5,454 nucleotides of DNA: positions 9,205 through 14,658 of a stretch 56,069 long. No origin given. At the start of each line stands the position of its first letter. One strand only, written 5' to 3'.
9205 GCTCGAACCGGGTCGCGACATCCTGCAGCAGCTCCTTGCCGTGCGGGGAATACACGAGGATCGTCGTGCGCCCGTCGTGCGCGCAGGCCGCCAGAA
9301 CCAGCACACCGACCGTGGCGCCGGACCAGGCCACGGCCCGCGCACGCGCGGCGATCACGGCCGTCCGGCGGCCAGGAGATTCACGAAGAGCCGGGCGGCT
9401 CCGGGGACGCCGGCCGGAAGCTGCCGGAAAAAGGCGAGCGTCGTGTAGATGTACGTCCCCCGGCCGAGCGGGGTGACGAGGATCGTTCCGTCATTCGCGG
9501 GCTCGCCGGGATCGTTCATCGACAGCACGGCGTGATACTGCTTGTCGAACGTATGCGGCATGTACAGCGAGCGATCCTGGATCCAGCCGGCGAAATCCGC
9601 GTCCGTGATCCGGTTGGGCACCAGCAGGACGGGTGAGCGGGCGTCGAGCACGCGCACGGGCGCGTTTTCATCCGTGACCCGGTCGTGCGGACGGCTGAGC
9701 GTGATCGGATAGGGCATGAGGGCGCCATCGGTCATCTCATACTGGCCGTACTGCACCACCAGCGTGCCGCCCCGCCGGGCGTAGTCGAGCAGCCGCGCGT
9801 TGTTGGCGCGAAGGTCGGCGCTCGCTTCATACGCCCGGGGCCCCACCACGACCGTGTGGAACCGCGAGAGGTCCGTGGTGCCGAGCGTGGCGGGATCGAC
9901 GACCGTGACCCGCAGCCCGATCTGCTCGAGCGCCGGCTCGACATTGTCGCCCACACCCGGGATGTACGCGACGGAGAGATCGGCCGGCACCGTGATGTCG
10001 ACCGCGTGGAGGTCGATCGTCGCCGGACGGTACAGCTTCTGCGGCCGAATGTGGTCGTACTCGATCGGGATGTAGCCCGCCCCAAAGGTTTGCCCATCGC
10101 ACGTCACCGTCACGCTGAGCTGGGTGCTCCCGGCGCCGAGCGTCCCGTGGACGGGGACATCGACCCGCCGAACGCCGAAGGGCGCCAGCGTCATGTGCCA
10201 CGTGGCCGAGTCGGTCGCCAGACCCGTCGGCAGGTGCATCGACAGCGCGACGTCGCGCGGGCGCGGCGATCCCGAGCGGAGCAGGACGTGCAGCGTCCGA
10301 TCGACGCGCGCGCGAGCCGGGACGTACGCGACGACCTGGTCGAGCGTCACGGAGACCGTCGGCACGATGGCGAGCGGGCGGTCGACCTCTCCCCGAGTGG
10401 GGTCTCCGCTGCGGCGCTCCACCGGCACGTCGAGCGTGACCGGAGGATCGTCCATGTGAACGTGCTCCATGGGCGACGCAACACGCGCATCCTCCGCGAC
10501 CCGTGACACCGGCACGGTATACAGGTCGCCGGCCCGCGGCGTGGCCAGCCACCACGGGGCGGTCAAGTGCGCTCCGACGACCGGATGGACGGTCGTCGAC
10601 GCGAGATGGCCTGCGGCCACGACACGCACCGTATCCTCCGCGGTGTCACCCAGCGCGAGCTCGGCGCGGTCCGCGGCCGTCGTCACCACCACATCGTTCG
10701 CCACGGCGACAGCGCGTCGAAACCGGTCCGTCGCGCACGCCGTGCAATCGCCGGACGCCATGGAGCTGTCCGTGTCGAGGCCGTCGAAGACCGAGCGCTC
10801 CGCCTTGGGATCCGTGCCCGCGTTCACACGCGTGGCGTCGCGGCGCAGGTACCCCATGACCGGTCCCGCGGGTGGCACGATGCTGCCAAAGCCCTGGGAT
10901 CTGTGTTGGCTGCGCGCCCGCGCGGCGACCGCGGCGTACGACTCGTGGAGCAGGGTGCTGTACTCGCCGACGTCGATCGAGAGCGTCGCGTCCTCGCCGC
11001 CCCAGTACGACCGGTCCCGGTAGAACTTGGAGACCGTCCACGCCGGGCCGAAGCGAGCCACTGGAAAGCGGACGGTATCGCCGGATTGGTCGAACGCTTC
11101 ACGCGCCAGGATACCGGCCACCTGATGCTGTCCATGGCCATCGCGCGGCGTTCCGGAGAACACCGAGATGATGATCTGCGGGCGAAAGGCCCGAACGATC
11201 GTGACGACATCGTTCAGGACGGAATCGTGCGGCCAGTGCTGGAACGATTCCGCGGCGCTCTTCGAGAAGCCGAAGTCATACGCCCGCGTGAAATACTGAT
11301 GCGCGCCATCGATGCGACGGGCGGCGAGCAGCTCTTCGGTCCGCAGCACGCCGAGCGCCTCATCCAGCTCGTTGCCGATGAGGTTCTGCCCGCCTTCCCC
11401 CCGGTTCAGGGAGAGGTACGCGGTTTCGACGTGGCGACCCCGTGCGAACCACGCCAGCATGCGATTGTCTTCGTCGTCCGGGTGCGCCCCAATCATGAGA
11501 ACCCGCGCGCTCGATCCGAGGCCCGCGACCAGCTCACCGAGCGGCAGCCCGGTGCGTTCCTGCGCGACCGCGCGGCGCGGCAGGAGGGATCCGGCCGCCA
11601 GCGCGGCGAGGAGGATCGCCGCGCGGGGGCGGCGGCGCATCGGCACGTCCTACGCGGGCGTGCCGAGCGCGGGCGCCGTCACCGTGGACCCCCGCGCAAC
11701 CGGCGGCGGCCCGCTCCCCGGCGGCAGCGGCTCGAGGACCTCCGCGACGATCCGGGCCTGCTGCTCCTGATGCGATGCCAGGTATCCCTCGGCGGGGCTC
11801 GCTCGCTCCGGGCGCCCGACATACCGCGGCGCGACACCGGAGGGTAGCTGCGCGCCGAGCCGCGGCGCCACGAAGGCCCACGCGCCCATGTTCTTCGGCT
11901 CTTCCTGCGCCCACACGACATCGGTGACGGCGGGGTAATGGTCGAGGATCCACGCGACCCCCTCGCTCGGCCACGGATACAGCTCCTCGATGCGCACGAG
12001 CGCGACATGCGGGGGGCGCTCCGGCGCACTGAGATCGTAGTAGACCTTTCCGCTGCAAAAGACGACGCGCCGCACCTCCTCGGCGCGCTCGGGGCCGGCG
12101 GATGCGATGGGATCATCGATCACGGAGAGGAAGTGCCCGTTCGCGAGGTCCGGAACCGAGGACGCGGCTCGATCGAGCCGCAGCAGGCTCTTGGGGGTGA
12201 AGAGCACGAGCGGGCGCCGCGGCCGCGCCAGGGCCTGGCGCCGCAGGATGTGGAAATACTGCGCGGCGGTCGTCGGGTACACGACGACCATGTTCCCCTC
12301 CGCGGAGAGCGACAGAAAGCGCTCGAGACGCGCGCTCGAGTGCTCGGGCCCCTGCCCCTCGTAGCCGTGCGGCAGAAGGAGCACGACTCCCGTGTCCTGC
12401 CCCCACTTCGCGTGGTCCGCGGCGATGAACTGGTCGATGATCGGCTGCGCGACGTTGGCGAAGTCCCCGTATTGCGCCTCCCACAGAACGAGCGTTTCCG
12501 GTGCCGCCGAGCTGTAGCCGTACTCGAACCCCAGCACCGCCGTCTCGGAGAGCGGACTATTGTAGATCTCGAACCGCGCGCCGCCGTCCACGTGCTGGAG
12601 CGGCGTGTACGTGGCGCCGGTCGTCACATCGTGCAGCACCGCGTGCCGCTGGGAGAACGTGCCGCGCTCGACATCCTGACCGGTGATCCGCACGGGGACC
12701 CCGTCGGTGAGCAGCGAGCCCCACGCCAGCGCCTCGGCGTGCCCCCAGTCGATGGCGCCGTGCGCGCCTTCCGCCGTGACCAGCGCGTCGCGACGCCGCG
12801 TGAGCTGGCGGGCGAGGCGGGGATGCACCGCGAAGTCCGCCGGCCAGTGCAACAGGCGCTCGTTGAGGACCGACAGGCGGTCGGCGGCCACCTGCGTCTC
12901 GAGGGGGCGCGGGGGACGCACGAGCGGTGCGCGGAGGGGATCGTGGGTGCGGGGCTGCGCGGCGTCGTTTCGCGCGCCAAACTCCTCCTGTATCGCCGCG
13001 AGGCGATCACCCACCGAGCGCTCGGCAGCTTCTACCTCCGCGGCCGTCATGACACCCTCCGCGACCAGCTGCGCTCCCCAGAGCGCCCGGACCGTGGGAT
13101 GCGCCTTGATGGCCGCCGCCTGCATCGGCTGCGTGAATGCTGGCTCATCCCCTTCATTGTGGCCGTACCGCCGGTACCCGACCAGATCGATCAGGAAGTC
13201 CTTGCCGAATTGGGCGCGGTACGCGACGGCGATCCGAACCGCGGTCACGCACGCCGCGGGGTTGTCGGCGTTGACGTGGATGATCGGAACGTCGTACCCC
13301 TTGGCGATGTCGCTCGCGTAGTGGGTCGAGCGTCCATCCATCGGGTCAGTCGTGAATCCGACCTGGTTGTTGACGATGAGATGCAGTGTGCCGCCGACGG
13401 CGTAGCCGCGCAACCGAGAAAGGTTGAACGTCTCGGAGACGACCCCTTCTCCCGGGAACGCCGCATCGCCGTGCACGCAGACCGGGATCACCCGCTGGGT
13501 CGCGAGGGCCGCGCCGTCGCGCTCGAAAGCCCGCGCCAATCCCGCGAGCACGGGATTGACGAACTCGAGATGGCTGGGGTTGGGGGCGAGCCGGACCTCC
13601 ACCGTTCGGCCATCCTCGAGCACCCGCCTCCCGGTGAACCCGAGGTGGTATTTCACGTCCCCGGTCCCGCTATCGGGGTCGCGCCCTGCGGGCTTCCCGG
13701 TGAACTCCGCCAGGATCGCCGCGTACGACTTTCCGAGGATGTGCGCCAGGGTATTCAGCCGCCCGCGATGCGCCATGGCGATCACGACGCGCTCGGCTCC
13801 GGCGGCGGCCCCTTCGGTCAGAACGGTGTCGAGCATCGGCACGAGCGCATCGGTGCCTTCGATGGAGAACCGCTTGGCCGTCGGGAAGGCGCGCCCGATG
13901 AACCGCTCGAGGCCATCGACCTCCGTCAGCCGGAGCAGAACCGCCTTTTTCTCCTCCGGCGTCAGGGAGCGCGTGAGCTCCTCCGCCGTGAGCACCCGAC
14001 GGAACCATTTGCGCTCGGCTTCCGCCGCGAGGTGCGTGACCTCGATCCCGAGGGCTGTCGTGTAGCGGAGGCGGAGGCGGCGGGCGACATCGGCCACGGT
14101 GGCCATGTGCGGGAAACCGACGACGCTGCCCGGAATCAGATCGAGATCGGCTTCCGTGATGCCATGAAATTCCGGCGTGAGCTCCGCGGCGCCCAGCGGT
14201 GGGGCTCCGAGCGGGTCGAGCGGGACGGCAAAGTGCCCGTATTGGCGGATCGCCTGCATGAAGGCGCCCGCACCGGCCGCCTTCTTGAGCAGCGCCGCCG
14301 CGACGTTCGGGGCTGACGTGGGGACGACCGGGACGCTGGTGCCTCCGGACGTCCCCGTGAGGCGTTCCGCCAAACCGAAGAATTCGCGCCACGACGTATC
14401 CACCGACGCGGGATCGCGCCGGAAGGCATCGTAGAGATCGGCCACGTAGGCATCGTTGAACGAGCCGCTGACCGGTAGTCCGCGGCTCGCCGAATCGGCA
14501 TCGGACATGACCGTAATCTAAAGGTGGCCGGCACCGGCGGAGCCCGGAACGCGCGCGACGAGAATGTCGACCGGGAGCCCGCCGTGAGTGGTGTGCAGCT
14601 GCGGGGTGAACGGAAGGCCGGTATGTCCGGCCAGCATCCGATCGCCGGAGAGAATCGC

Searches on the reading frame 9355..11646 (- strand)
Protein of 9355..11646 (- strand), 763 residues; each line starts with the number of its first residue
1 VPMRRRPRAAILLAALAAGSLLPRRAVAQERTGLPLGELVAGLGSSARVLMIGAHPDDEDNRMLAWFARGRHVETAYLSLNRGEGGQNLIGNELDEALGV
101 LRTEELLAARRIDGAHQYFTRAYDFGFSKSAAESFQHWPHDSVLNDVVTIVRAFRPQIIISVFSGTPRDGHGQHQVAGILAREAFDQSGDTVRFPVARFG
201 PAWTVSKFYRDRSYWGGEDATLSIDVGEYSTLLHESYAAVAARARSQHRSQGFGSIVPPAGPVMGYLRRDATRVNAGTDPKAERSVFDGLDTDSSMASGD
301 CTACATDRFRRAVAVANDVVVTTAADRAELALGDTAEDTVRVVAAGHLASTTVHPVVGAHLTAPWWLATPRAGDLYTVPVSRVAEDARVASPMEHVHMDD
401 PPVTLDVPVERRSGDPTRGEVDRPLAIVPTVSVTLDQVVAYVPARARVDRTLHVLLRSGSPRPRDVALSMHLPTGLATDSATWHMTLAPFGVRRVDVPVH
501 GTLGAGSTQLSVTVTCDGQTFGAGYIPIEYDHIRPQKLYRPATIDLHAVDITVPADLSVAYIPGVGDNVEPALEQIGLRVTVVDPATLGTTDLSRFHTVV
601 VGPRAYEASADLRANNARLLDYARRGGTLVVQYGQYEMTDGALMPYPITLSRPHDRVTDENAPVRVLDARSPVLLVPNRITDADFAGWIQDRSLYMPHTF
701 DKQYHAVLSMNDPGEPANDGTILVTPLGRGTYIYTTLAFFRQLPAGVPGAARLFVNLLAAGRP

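Call 22: search_protein_families(library=pfam, proteins=[window:9355-11646:-], max_evalue=0.00001)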
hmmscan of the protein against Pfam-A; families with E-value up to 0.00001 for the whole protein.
window:9355-11646:- (763 aa): 1 family
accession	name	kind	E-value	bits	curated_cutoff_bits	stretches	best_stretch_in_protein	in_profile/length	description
PF02585.22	PIG-L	-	2.6e-15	57.5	28.2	1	50-184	1-128/129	GlcNAc-PI de-N-acetylase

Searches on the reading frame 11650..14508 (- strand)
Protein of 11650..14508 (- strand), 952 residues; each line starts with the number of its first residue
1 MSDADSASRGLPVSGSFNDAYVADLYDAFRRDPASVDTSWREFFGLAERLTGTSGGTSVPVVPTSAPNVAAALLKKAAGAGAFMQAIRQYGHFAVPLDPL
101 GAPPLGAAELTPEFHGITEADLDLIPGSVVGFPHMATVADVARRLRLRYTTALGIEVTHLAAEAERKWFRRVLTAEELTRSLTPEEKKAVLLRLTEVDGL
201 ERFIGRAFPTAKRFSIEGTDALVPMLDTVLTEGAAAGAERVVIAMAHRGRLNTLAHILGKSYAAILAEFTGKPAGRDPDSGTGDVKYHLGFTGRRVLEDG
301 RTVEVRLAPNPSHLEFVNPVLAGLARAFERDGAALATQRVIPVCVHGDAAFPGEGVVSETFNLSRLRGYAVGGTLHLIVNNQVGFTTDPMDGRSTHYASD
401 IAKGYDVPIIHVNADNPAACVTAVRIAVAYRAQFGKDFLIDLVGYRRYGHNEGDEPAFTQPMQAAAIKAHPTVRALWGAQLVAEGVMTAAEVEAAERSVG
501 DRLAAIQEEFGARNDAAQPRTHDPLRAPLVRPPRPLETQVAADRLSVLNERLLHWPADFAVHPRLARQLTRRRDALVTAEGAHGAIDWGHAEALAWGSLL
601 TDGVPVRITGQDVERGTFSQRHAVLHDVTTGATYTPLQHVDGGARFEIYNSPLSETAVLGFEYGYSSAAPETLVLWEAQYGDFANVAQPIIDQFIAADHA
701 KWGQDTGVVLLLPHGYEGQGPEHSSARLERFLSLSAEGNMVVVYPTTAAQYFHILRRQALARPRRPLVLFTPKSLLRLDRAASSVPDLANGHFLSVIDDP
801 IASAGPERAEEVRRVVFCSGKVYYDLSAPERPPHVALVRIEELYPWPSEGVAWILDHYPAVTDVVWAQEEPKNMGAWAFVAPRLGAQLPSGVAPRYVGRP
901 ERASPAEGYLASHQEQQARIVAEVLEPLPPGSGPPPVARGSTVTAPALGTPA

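Call 22: search_protein_families(library=pfam, proteins=[window:11650-14508:-], max_evalue=0.00001)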
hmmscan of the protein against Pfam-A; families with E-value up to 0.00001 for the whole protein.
window:11650-14508:- (952 aa): 4 families
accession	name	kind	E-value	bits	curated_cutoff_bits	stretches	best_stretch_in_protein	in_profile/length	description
PF00676.26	E1_dh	-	3.6e-48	164.5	22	1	235-502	41-283/300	Dehydrogenase E1 component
PF02779.29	Transket_pyr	-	1e-45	155.9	27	1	585-777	2-173/174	Transketolase, pyrimidine binding domain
PF16870.10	OxoGdeHyase_C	-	7e-42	143.1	27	1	783-925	2-151/151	2-oxoglutarate dehydrogenase C-terminal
PF16078.10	2-oxogl_dehyd_N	-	8e-10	38.6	27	1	18-44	8-34/41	2-oxoglutarate dehydrogenase N-terminus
